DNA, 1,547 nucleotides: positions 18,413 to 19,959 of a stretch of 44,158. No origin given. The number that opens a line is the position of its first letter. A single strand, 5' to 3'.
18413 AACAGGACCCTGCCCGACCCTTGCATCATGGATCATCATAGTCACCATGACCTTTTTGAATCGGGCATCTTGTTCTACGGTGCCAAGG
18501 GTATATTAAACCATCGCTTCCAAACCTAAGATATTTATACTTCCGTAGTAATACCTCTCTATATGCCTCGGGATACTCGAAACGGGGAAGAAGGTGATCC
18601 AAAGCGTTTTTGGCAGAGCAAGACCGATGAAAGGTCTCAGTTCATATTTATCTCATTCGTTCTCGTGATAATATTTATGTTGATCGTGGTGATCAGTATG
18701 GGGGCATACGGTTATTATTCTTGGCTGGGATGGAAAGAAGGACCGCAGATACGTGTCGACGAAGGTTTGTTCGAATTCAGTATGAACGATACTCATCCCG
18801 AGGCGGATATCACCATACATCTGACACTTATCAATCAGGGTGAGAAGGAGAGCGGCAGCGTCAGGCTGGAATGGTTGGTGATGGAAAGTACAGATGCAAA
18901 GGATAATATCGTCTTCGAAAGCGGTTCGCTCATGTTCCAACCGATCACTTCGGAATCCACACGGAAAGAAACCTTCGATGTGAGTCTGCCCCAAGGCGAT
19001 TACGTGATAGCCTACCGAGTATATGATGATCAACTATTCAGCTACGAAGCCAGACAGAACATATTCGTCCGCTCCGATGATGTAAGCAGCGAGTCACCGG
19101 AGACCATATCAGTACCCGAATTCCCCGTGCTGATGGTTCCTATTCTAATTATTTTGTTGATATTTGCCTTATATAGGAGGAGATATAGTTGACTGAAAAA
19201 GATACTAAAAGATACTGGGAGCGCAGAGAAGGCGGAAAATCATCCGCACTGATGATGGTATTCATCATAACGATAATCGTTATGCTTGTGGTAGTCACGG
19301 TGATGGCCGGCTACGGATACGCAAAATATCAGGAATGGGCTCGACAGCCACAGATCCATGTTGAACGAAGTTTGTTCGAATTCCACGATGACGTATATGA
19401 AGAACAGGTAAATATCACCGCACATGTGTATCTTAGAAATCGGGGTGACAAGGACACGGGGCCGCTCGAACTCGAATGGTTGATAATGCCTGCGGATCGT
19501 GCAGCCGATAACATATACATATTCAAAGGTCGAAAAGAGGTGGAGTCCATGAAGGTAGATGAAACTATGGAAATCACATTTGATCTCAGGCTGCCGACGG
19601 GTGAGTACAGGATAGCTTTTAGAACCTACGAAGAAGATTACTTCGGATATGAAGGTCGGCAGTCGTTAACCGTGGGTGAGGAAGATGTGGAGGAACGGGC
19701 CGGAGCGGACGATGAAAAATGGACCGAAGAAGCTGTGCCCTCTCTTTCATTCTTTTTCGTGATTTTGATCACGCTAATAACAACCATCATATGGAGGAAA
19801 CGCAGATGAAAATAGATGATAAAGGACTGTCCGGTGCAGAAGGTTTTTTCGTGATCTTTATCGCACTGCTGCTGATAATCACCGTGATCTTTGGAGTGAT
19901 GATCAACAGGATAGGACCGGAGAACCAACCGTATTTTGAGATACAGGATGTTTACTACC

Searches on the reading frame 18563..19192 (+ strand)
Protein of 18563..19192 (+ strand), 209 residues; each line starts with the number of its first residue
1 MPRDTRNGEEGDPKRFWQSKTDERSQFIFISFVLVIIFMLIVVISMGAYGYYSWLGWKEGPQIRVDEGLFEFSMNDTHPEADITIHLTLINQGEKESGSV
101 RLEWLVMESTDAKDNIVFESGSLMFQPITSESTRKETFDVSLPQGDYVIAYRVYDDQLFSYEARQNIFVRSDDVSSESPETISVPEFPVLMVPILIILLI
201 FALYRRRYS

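Call 31: search_protein_families(library=pfam, proteins=[window:18563-19192:+], max_evalue=0.01)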
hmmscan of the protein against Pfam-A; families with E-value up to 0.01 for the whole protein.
window:18563-19192:+ (209 aa): 2 families
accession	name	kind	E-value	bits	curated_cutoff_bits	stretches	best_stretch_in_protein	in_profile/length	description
PF24318.1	DUF7490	-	0.0013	18.7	27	1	80-159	18-94/106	Domain of unknown function (DUF7490)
PF07705.17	CARDB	-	0.0049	17.5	22.7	1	75-152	13-82/101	CARDB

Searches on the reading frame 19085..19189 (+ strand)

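Call 6: search_protein_families(library=ncbifam, proteins=[window:19085-19189:+], max_evalue=10)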
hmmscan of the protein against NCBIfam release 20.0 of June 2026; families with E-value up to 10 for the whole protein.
seq(35 aa): 3 families
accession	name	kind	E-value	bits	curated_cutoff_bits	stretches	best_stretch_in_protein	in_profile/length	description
TIGR03024.1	arch_PEF_CTERM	domain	0.0013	18.9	23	1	10-33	1-24/25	PEF-CTERM sorting domain-containing protein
NF041739.1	ArtH_Nterm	subfamily_domain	0.018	14.7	55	1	7-31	29-53/61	archaeosortase H N-terminal-like domain-containing protein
TIGR04296.1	PEFG-CTERM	domain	0.036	13.8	25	1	10-23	2-15/30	PEFG-CTERM sorting domain-containing protein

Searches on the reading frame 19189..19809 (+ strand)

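Call 31: search_protein_families(library=pfam, proteins=[window:19189-19809:+], max_evalue=0.01)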
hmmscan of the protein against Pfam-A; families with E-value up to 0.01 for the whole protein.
window:19189-19809:+ (206 aa): 2 families
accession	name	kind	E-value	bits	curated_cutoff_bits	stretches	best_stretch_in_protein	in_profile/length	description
PF24318.1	DUF7490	-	0.0042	17.1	27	1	67-151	12-93/106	Domain of unknown function (DUF7490)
PF15957.10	Comm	-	0.0059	17.3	27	1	19-64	8-53/110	Commissureless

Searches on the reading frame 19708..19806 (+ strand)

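Call 6: search_protein_families(library=ncbifam, proteins=[window:19708-19806:+], max_evalue=10)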
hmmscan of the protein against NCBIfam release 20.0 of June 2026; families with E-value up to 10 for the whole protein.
seq(33 aa): 2 families
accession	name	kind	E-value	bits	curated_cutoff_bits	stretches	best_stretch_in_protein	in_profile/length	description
NF045529.2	Heimdall-CTERM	domain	0.024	15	24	1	15-33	7-25/26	Heimdall-CTERM domain-containing surface protein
NF033507.3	Loki-CTERM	subfamily_domain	0.056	13.8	19.9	1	14-33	7-25/27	Loki-CTERM sorting domain-containing protein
